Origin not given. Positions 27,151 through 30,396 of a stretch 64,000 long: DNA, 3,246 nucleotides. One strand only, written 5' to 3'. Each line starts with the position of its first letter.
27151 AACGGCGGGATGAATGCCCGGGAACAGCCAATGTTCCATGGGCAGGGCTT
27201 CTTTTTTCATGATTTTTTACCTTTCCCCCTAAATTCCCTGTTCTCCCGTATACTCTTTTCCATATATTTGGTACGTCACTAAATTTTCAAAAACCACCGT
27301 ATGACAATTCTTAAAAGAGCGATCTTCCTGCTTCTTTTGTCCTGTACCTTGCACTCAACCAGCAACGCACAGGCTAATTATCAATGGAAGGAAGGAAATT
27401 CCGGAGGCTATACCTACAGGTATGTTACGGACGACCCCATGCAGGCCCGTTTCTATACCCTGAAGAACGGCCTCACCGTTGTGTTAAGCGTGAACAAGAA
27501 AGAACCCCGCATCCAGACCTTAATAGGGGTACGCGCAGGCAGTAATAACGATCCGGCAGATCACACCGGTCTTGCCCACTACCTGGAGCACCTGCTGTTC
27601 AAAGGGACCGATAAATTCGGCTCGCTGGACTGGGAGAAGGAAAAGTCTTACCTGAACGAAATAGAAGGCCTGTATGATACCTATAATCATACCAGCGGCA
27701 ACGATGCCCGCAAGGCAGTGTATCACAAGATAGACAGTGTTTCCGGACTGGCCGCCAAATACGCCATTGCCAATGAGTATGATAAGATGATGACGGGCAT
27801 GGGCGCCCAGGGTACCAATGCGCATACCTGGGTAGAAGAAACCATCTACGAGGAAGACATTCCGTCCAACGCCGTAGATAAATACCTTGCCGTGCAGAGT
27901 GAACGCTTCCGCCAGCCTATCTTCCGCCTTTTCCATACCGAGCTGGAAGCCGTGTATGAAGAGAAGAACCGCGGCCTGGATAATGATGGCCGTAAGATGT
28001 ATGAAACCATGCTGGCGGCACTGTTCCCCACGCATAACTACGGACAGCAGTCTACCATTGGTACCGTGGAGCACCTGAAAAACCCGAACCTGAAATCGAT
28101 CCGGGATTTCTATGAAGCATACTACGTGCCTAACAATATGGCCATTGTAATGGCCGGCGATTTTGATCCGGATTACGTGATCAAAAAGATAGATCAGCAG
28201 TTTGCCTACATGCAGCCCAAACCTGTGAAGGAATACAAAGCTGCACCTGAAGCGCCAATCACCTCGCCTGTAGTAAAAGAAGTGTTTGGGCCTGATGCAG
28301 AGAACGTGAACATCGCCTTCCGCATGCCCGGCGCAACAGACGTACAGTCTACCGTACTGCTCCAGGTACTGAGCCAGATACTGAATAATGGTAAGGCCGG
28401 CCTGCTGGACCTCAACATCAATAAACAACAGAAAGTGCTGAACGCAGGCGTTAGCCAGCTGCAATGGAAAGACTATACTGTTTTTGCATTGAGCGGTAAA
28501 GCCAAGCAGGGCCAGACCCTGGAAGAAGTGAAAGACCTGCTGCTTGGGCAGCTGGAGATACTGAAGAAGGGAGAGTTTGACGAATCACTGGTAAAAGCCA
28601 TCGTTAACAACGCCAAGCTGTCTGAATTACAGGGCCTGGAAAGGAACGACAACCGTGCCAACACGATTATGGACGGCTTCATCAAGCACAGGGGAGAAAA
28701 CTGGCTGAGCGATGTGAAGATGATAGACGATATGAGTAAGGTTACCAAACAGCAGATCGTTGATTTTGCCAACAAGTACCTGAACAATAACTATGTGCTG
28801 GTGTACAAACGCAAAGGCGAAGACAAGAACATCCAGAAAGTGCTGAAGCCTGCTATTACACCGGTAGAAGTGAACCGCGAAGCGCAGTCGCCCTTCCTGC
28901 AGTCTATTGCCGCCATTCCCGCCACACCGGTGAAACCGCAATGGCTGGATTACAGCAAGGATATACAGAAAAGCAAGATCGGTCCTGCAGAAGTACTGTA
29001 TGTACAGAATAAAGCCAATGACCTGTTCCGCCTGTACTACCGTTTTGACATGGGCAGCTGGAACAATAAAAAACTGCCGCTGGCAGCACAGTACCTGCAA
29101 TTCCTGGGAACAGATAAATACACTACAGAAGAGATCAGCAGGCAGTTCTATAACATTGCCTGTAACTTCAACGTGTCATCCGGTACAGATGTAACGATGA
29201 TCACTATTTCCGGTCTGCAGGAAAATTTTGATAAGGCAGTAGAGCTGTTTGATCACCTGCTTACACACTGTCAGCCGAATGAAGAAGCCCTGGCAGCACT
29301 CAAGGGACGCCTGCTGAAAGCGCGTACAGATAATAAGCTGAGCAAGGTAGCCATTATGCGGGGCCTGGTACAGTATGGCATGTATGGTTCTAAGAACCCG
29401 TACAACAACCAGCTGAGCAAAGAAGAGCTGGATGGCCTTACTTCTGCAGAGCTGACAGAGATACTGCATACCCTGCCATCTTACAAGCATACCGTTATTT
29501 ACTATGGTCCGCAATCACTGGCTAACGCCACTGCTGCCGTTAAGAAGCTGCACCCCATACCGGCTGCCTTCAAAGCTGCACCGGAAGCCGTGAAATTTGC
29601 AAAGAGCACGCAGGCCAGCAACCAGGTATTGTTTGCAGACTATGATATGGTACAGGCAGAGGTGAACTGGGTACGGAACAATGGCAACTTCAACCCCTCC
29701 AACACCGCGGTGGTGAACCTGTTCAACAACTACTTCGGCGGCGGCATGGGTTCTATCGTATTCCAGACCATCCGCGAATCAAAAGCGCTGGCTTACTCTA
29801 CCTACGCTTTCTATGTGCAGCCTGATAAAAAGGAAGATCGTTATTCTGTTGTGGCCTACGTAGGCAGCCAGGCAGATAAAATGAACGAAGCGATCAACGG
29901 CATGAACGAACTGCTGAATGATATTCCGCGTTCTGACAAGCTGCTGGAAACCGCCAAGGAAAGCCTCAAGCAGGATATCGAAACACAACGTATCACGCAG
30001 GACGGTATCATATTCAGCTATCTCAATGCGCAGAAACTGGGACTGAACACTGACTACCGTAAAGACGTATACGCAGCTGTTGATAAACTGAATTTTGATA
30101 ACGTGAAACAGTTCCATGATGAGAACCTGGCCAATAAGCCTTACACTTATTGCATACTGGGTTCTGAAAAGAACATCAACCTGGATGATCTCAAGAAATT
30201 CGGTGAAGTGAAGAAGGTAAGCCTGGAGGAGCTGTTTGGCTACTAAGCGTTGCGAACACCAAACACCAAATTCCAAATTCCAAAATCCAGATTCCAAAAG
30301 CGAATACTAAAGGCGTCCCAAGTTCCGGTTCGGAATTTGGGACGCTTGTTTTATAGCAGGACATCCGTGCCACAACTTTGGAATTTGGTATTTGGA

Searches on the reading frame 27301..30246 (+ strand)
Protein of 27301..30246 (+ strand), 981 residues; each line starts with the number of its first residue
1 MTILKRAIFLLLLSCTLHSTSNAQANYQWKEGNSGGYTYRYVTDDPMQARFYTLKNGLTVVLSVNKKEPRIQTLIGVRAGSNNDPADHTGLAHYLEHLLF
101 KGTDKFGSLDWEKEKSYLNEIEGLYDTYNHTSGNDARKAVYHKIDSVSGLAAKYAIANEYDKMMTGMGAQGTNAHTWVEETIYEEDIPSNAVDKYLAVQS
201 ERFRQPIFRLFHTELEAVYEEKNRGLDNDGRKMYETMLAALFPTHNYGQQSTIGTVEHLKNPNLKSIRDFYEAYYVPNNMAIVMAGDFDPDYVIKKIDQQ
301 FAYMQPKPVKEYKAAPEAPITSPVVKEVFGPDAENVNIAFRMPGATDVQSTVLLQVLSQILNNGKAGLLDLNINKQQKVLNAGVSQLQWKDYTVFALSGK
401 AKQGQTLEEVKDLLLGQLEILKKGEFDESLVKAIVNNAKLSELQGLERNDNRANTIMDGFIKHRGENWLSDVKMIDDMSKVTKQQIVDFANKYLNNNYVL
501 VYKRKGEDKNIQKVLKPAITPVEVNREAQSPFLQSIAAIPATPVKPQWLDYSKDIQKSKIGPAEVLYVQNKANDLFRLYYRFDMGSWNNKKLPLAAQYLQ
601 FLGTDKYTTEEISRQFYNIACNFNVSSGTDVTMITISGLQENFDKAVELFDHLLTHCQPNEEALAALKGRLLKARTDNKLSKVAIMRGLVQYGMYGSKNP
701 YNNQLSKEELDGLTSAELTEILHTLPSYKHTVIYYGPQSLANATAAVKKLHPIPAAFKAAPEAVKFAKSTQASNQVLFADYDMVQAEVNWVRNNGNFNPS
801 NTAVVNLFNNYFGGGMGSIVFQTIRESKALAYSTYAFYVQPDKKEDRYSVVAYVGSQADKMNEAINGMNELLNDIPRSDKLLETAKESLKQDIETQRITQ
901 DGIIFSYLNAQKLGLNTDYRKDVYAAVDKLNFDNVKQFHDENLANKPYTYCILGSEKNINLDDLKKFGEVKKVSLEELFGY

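Call 47: search_protein_families(library=pfam, proteins=[window:27301-30246:+], max_evalue=0.00001)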
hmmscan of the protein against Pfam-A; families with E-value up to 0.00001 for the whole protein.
window:27301-30246:+ (981 aa): 2 families
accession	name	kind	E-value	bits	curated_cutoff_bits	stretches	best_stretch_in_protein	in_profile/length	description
PF05193.26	Peptidase_M16_C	-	1e-35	123.7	23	2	264-436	4-179/181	Peptidase M16 inactive domain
PF00675.25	Peptidase_M16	-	1.9e-21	77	22.3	1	61-111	2-53/149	Insulinase (Peptidase family M16)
